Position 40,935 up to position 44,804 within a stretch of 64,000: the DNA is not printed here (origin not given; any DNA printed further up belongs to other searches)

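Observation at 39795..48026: Surface protease/inhibitor cluster: C25 gingipain-like peptidase, coiled-coil anchored partner, DUF192, GH12 and a membrane-anchored serpin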

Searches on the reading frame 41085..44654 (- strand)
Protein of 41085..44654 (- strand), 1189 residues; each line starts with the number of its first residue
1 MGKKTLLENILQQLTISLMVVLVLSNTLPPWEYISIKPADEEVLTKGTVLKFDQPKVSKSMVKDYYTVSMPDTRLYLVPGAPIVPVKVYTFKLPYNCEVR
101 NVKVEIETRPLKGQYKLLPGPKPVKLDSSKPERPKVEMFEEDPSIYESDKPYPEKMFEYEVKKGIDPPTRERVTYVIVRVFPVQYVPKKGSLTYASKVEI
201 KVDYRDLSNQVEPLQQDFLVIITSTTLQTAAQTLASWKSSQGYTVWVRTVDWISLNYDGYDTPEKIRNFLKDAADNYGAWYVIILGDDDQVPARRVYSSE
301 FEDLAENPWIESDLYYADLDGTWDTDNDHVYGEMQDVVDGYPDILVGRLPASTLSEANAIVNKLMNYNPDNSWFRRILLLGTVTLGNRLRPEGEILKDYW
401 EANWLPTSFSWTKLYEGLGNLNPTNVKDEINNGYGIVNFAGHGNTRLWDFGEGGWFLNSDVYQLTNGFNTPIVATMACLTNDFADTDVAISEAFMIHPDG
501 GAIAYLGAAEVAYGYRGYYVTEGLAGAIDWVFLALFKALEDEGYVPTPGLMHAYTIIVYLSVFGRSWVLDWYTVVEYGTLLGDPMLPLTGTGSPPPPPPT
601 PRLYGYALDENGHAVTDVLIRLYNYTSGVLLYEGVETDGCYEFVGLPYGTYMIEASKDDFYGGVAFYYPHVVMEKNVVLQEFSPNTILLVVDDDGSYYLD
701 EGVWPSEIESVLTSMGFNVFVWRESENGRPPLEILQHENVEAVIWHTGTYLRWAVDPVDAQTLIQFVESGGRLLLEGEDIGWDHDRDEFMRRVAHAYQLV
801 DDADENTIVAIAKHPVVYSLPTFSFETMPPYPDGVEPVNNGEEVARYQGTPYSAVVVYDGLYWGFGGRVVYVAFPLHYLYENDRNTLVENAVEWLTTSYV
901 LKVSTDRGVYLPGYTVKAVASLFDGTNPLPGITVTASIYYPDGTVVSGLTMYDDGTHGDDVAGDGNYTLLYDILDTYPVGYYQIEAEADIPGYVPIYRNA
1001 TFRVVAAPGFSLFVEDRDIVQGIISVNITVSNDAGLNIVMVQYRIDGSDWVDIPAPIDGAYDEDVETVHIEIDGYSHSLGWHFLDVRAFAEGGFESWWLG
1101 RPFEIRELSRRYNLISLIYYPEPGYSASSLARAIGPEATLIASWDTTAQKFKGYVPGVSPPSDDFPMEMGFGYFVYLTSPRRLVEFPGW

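Call 3: search_protein_families(library=pfam, proteins=[window:41085-44654:-], max_evalue=0.01)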
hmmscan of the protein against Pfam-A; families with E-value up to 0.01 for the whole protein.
window:41085-44654:- (1189 aa): 4 families
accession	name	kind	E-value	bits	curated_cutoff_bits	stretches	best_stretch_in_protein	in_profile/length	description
PF01364.23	Peptidase_C25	-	6.2e-62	210.4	23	1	220-588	2-374/374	Peptidase family C25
PF01835.25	MG2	-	3.1e-05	24.7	32.8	1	903-989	4-83/96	MG2 domain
PF13620.12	CarboxypepD_reg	-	0.00065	20.4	32.3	1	603-661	2-60/82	Carboxypeptidase regulatory-like domain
PF08126.16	Propeptide_C25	-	0.0014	18.2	22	1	67-207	45-175/205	Propeptide_C25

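Call 4: search_protein_families(library=ncbifam, proteins=[window:41085-44654:-], max_evalue=0.01)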
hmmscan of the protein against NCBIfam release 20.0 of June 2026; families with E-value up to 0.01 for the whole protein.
window:41085-44654:- (1189 aa): 3 families
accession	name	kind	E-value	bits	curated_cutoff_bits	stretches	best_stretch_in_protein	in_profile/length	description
NF033707.1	T9SS_sortase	equivalog_domain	4.1e-20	71.1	420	1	201-516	355-679/1095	type IX secretion system sortase PorU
NF052324.1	PorU_rel_Nterm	equivalog_domain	6.1e-14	51.1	450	1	210-513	392-701/879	putative type IX secretion system sortase PorU2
NF041940.1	choice_anch_X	domain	3.2e-07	29.9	25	1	949-987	1-36/37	choice-of-anchor X domain-containing protein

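Call 9: find_encoding_contigs(protein=window:41085-44654:-, flank=10000, max_places=6)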
Protein window:41085-44654:- (1189 aa): 1 contig read that carries it; 1 place shown.
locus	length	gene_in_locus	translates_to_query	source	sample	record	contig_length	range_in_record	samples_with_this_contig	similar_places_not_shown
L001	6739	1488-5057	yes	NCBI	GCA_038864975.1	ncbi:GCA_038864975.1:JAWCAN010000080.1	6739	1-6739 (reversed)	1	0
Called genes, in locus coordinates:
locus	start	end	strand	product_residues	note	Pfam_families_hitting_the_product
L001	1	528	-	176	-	?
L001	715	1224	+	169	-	PF02643:DUF192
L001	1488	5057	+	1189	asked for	PF01364:Peptidase_C25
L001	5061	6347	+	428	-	PF16640:Big_3_5 (faint), PF02369:Big_1 (faint), PF13620:CarboxypepD_reg (weak)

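Call 11: search_solved_structures(query=window:41085-44654:-, show_alignments=3, max_evalue=0.1)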
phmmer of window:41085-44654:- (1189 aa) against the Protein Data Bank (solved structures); distinct sequences matched with E-value up to 0.1: 2.
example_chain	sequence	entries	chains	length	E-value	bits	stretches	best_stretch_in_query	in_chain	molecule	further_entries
1cvr_A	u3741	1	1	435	9.9e-13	49.7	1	326-500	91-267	GINGIPAIN R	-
4ief_B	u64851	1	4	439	5.2e-12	47.3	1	326-497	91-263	Gingipain R2 Mature Domain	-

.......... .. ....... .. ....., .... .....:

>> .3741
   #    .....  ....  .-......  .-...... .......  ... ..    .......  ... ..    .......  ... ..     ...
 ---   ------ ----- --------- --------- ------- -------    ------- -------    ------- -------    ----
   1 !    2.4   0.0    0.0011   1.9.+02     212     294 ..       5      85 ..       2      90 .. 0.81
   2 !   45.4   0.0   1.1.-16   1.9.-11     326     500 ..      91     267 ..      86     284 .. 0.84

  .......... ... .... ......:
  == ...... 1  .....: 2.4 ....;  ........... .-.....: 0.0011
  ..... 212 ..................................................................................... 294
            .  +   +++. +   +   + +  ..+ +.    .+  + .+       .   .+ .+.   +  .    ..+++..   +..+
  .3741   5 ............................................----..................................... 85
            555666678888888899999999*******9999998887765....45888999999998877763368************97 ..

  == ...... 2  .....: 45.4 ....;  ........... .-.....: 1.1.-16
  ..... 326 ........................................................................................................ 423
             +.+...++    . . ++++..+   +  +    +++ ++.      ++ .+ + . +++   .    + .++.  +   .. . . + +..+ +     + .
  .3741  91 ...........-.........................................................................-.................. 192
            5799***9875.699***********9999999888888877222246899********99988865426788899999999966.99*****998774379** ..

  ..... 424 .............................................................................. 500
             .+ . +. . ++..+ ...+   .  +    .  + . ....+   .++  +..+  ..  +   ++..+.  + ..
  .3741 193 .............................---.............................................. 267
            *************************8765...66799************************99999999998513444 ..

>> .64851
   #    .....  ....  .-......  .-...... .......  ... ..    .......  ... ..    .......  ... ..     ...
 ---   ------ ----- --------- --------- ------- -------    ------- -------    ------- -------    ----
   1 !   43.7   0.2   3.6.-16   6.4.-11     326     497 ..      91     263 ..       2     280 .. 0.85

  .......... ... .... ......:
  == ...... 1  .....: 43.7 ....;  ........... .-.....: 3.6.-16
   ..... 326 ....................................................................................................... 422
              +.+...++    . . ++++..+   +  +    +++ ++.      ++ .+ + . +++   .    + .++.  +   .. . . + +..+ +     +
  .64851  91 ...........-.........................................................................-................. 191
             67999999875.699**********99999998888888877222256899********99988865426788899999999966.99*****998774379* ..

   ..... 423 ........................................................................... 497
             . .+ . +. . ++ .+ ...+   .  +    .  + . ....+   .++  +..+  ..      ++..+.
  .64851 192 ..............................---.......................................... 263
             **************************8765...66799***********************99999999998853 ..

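Call 17: find_homologous_proteins(query=window:41085-44654:-)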
Query window:41085-44654:- (1189 aa): 117 proteins with E <= 0.001 among 8000 candidates.
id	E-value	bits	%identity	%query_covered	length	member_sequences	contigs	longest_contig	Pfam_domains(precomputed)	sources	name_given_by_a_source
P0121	0.0e+0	1680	95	64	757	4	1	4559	PF01835.26,PF01364.25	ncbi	ncbi:MAG: C25 family cysteine peptidase, partial [Sulfolobales archaeon]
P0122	0.0e+0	1457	89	60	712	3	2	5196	PF01364.25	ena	-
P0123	0.0e+0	1405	55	96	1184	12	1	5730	PF13620.13,PF01364.25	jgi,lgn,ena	-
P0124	0.0e+0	1376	55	97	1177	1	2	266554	PF13620.13,PF01364.25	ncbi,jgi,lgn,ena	-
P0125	0.0e+0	1332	53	96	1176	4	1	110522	PF13620.13,PF01364.25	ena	-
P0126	0.0e+0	1278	51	96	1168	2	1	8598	PF08126.17,PF13620.13,PF01835.26,PF17210.10,PF01364.25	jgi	-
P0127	0.0e+0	1217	52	92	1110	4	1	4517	PF13620.13,PF01364.25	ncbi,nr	ncbi:MAG: hypothetical protein DRM97_06055 [Thermoprotei archaeon]|nr:MAG: hypothetical protein DRM9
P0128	0.0e+0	1153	48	99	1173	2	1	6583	PF13620.13,PF01364.25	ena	-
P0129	0.0e+0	1139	51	95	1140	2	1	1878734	PF13620.13,PF01835.26,PF01364.25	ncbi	ncbi:C25 family cysteine peptidase [Infirmifilum sp. SLHALR2]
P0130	0.0e+0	1136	47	99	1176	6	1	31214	PF13620.13,PF01364.25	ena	-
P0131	0.0e+0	1106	47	97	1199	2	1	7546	PF13620.13,PF01364.25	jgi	-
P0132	0.0e+0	1096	48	96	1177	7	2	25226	PF13620.13,PF01364.25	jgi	-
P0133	1.6e-252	859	48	69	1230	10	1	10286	PF08126.17,PF00565.24,PF01364.25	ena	-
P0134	7.5e-220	751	42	82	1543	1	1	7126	PF13715.13,PF17802.8,PF13620.13,PF22904.4,PF01364.25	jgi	-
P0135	1.2e-213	730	44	80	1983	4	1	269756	PF13229.13,PF13620.13,PF01364.25,PF05048.20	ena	-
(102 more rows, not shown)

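Call 18: find_encoding_contigs(protein=P0124, flank=10000, max_places=1)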
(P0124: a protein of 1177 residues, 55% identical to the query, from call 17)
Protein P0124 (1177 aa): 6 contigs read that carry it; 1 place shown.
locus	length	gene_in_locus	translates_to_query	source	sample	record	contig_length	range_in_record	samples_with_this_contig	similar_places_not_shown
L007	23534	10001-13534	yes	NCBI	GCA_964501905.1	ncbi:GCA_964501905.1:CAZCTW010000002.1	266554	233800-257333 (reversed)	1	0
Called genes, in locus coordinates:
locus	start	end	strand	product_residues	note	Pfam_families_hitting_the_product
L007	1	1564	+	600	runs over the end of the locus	PF02874:ATP-synt_ab_N, PF16886:ATP-synt_ab_Xtn, PF00006:ATP-synt_ab, PF22919:ATP-synt_VA_C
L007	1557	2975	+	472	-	PF02874:ATP-synt_ab_N, PF00006:ATP-synt_ab, PF22919:ATP-synt_VA_C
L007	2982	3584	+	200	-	PF01813:ATP-synt_D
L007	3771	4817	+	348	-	PF00149:Metallophos (faint), PF12850:Metallophos_2 (faint)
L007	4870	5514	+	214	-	PF00753:Lactamase_B (faint), PF13483:Lactamase_B_3, PF12706:Lactamase_B_2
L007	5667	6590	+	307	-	PF08271:Zn_Ribbon_TF, PF00382:TFIIB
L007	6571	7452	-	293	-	PF02540:NAD_synthase, PF03054:tRNA_Me_trans (faint)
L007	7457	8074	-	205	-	PF00857:Isochorismatase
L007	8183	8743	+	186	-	PF03477:ATP-cone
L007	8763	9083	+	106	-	-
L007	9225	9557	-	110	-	-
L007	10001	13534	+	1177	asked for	PF01364:Peptidase_C25, PF13620:CarboxypepD_reg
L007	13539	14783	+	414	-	PF02369:Big_1 (faint), PF17789:MG4 (faint), PF13620:CarboxypepD_reg, PF20598:DUF6795 (faint), PF22902:NOMO1-like_9th (faint)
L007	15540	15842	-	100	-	PF13508:Acetyltransf_7, PF00583:Acetyltransf_1, PF13673:Acetyltransf_10 (weak), PF08445:FR47 (weak)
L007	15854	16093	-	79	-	-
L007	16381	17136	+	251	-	PF01048:PNP_UDP_1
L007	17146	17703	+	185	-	PF27735:2-thiour_desulf_put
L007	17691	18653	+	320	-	PF00294:PfkB, PF25270:Khk (weak)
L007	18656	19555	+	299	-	PF03437:BtpA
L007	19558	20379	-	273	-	PF00005:ABC_tran, PF13304:AAA_21 (faint)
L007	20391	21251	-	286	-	PF00005:ABC_tran, PF13304:AAA_21 (weak)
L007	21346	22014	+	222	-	PF12822:ECF_trnsprt (weak)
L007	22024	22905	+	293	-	PF02361:CbiQ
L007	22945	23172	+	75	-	-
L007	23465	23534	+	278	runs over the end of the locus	PF01048:PNP_UDP_1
